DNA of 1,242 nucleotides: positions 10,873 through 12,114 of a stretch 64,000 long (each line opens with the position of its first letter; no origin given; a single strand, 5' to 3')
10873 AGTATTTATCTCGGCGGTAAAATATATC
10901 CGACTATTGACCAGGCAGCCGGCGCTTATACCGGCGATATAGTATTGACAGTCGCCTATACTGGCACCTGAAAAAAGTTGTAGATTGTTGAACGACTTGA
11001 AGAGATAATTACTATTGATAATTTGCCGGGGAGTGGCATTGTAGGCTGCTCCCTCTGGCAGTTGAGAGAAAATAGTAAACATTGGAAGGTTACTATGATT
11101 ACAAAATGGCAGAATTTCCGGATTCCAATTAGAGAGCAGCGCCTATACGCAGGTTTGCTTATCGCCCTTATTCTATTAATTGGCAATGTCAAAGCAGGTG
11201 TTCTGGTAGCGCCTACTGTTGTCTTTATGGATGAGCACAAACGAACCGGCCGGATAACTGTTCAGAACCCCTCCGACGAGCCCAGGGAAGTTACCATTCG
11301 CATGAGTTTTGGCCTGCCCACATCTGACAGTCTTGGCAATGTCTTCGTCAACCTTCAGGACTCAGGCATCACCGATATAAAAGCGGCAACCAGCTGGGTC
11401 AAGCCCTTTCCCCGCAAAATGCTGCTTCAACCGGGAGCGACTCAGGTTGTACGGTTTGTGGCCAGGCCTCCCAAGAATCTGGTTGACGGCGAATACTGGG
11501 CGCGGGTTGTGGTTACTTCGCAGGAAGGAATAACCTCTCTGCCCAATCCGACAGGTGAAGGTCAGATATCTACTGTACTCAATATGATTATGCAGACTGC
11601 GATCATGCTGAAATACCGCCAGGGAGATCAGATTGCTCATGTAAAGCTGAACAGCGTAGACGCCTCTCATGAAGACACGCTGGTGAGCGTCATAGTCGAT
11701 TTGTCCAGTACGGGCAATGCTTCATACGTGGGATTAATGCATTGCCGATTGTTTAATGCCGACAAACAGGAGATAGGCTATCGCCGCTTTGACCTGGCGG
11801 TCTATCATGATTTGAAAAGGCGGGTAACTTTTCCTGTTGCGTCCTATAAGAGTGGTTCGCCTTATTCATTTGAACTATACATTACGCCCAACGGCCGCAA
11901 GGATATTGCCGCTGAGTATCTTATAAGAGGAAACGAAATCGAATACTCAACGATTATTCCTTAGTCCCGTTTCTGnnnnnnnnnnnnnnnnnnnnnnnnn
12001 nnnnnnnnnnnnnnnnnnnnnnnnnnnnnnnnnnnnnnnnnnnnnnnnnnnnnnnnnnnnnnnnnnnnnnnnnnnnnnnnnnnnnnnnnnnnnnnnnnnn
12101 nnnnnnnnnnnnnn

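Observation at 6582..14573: Seven-gene array of DUF4402/SCPU-like secreted subunits plus a PapD-like chaperone and an atypical usher: candidate uncharacterised chaperone-usher-type fibre system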

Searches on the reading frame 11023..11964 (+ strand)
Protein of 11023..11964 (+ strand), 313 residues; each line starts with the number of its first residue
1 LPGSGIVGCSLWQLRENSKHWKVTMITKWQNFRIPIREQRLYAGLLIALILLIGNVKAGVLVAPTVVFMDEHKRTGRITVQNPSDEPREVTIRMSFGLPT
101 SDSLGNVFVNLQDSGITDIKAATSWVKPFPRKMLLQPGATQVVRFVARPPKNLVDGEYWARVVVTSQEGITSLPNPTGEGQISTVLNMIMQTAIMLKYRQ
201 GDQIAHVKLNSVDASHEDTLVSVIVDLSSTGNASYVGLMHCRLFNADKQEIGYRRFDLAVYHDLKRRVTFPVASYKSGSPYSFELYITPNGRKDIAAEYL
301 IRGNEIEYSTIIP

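Call 3: search_protein_families(library=pfam, proteins=[window:11023-11964:+], max_evalue=1)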
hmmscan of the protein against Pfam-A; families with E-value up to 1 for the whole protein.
window:11023-11964:+ (313 aa): 1 family
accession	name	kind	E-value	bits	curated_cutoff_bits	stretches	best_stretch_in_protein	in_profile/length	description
PF00345.26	PapD_N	-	0.011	16.1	23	0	60-94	2-36/126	Pili and flagellar-assembly chaperone, PapD N-terminal domain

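Call 4: search_protein_families(library=ncbifam, proteins=[window:11023-11964:+], max_evalue=1)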
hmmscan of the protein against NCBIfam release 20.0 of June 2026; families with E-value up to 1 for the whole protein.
window:11023-11964:+ (313 aa): 1 family
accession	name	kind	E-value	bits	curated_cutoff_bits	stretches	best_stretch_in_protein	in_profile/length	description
NF007392.0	PRK09918.1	subfamily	0.0019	17.6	183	1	45-87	17-59/236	fimbria/pilus chaperone family protein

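Call 7: search_solved_structures(query=window:11023-11964:+, max_evalue=10, show_alignments=2)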
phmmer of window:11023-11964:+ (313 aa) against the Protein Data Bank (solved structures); distinct sequences matched with E-value up to 10: 2.
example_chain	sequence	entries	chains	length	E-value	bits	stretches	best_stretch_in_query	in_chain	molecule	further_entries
6gxz_A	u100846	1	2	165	1.5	11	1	127-190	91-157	RNA polymerase II-associated protein 3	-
4pav_A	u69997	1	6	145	1.6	10.9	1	57-116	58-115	Glyoxalase family protein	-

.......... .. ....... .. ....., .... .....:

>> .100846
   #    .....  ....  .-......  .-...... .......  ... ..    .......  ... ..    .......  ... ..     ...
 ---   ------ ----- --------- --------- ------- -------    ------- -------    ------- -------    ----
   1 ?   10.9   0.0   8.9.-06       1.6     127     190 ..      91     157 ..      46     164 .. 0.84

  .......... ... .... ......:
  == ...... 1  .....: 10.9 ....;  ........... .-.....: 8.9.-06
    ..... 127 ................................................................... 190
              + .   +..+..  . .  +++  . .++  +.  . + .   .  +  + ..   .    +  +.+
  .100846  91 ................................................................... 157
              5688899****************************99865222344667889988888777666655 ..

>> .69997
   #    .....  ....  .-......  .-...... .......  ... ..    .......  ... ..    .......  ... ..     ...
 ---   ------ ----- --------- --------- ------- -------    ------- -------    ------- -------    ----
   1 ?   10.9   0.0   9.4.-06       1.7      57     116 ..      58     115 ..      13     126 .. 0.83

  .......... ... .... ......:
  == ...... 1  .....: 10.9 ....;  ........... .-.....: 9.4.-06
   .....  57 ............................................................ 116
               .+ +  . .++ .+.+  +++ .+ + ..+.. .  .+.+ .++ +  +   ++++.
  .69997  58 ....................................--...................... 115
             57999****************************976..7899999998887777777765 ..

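Call 13: find_homologous_proteins(query=window:11095-11964:+, max_evalue=0.001)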
Query window:11095-11964:+ (289 aa): 463 proteins with E <= 0.001 among 1617 candidates; the best 120 are listed.
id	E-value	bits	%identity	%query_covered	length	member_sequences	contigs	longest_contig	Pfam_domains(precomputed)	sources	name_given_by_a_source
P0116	5.4e-176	601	94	100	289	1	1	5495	-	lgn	-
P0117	1.7e-164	564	86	100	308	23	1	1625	-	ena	-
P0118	5.1e-162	556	85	100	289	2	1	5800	-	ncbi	-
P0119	1.7e-157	541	82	100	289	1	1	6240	-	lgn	-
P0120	8.8e-152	522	79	100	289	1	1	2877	-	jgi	jgi:P pilus assembly chaperone PapD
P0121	4.5e-124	431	67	100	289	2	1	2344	-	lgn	-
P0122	2.5e-112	393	64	100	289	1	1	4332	-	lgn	-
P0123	2.5e-95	337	56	95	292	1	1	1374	-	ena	-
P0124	7.2e-95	335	57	95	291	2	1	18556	-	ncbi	-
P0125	1.1e-94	335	59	90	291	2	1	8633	-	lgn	-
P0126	6.9e-94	332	56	91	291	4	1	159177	-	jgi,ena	-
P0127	5.5e-93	329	56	91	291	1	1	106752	-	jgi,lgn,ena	-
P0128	7.6e-93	329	54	96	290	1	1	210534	-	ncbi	ncbi:MAG: hypothetical protein AB1644_08210 [Candidatus Zixiibacteriota bacterium]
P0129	6.0e-92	326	56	92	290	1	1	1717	-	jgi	-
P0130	7.2e-92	326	53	96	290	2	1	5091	-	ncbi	-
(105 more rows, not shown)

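Call 15: search_solved_structures(query=A2, max_evalue=10, show_alignments=3)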
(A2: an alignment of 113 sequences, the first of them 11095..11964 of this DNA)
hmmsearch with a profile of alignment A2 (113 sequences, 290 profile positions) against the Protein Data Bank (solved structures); distinct sequences matched with E-value up to 10: 0.

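Call 18: search_protein_families(library=pfam, alignment_id=A2, max_evalue=1)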
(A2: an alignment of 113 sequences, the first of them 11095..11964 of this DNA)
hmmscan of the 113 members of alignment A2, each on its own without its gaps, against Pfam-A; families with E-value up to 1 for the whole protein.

A. member 1, window:11095-11964:+ (289 aa): 1 family
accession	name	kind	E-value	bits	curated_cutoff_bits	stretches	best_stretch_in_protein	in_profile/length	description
PF00345.26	PapD_N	-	0.0088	16.5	23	0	36-70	2-36/126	Pili and flagellar-assembly chaperone, PapD N-terminal domain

B. families by the number of members that match (of 113 scanned): 38 families (the first 25 are shown)
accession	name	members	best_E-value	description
PF00345.26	PapD_N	79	2.3e-05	Pili and flagellar-assembly chaperone, PapD N-terminal domain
PF06280.18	fn3_5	75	0.0012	Fn3-like domain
PF20009.4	GEVED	13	0.013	GEVED domain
PF10633.15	NPCBM_assoc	11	0.0085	NPCBM-associated, NEW3 domain of alpha-galactosidase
PF02886.23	LBP_BPI_CETP_C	9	0.05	LBP / BPI / CETP family, C-terminal domain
PF06030.18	WxLIP_PGBD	8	0.025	WxL Interacting Protein, peptidoglycan binding domain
PF12245.14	Big_3_2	4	0.098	Bacterial Ig-like domain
PF09922.15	LiaF-like_C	3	0.02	Cell wall-active antibiotics response LiaF, C-terminal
PF16353.11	LacZ_4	3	0.081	Beta-galactosidase, domain 4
PF18705.7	DUF5643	2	0.0056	Family of unknown function (DUF5643)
PF01974.23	tRNA_int_endo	2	0.02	tRNA intron endonuclease, catalytic C-terminal domain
PF18694.6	TDP-43_N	2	0.045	TAR DNA-binding protein 43, N-terminal domain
PF04234.18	CopC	2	0.05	CopC domain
PF19347.4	DUF5925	2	0.054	Domain of unknown function (DUF5925)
PF03838.20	RecU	2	0.062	Recombination protein U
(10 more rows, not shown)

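Call 41: search_protein_representatives(alignment_id=A2)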
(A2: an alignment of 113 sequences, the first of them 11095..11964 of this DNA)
Query: 113 sequences, 290 profile positions. Proteins with E-value up to 0.001 (for the whole library): 2308; up to 1e-10: 851; up to 1e-30: 336. The best 150 are listed.
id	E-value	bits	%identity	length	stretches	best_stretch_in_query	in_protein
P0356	8.8e-124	428.7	-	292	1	15-290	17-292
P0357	3.3e-100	351.3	-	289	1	12-290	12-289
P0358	1.3e-82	293.6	-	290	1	20-288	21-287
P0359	2.4e-82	292.7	-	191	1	100-289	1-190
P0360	1.5e-81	290.0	-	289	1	15-290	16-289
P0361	8.1e-70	251.6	-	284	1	15-290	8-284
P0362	1.4e-65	237.6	-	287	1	14-287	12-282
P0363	3.3e-60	220.0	-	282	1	20-278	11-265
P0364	5.3e-59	216.1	-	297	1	14-286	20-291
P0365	1.9e-58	214.2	-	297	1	7-289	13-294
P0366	4.5e-57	209.7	-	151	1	140-289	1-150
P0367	4.9e-57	209.6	-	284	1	14-270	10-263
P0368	9.4e-56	205.4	-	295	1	10-289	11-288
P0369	1.2e-55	205.0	-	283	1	25-287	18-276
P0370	2.2e-54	200.9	-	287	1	14-278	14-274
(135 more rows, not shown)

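Call 43: search_solved_structures(query=A5, max_evalue=10, show_alignments=3)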
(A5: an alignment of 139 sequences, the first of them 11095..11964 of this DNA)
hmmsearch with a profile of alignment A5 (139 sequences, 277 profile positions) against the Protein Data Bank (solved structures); distinct sequences matched with E-value up to 10: 4.
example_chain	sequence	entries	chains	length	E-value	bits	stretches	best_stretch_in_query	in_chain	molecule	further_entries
1abr_A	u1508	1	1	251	0.013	17.8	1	22-82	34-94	ABRIN-A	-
5z37_A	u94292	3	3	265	0.025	16.9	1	22-81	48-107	Abrin A-chain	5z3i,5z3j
8s80_A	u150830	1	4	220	0.24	13.6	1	184-264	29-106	S-layer protein sap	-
7c5x_A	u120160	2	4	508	0.78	12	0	50-86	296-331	iota-carbonic anhydrase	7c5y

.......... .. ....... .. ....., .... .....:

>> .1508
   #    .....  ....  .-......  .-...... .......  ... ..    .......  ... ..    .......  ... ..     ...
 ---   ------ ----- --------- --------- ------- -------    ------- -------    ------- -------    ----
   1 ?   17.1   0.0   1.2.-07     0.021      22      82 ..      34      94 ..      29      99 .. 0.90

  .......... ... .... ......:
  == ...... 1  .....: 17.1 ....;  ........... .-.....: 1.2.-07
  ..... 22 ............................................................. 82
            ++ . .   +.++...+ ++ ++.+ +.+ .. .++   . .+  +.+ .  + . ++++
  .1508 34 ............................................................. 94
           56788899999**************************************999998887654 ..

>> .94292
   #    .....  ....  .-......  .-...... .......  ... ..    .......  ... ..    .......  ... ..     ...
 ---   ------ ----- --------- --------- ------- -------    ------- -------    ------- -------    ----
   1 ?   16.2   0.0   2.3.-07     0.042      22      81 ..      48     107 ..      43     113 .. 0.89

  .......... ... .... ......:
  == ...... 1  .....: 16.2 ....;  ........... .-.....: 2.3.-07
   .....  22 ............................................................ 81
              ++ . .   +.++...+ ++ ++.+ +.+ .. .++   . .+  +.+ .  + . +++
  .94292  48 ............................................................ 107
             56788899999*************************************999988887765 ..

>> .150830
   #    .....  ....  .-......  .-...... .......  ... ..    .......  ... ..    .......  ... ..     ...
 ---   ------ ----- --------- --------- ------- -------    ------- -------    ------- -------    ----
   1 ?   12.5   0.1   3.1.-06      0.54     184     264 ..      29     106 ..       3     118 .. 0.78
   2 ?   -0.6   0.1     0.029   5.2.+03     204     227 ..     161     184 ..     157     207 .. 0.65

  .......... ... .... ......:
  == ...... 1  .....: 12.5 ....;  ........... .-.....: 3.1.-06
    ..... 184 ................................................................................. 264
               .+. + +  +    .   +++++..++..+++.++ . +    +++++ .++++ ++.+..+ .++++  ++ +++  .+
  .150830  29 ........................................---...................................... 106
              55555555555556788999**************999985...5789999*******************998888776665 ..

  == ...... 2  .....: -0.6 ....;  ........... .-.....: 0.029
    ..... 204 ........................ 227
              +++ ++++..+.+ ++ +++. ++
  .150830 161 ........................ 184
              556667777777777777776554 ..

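Call 44: search_protein_families(library=pfam, alignment_id=A5, max_evalue=0.01)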
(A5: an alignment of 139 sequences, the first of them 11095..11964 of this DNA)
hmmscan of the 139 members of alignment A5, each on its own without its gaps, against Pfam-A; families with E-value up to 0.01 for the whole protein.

A. member 1, window:11095-11964:+ (289 aa): 1 family
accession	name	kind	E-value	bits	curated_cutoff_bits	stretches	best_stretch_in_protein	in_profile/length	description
PF00345.26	PapD_N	-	0.0088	16.5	23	0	36-70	2-36/126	Pili and flagellar-assembly chaperone, PapD N-terminal domain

B. families by the number of members that match (of 139 scanned): 17 families
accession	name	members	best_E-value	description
PF00345.26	PapD_N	13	1.4e-06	Pili and flagellar-assembly chaperone, PapD N-terminal domain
PF06030.18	WxLIP_PGBD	8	0.00013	WxL Interacting Protein, peptidoglycan binding domain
PF10633.15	NPCBM_assoc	5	0.0016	NPCBM-associated, NEW3 domain of alpha-galactosidase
PF06280.18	fn3_5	4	6.3e-07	Fn3-like domain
PF18962.6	Por_Secre_tail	4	0.0002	Secretion system C-terminal sorting domain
PF01835.25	MG2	2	0.0011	MG2 domain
PF11797.14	WxLIP_HBD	2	0.0036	WxL Interacting Protein, host binding domain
PF04234.18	CopC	1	0.00023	CopC domain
PF10648.15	Gmad2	1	0.0017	Immunoglobulin-like domain of bacterial spore germination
PF21418.3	LinB-like_C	1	0.0029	Lincosamide nucleotidyltransferase-like, C-terminal domain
PF24318.1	DUF7490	1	0.0034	Domain of unknown function (DUF7490)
PF02221.20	E1_DerP2_DerF2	1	0.0044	ML domain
PF07495.19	Y_Y_Y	1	0.0049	Y_Y_Y domain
PF17753.7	Ig_mannosidase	1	0.006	Ig-fold domain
PF22060.2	Cep192_D1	1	0.0063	Cep192 domain 1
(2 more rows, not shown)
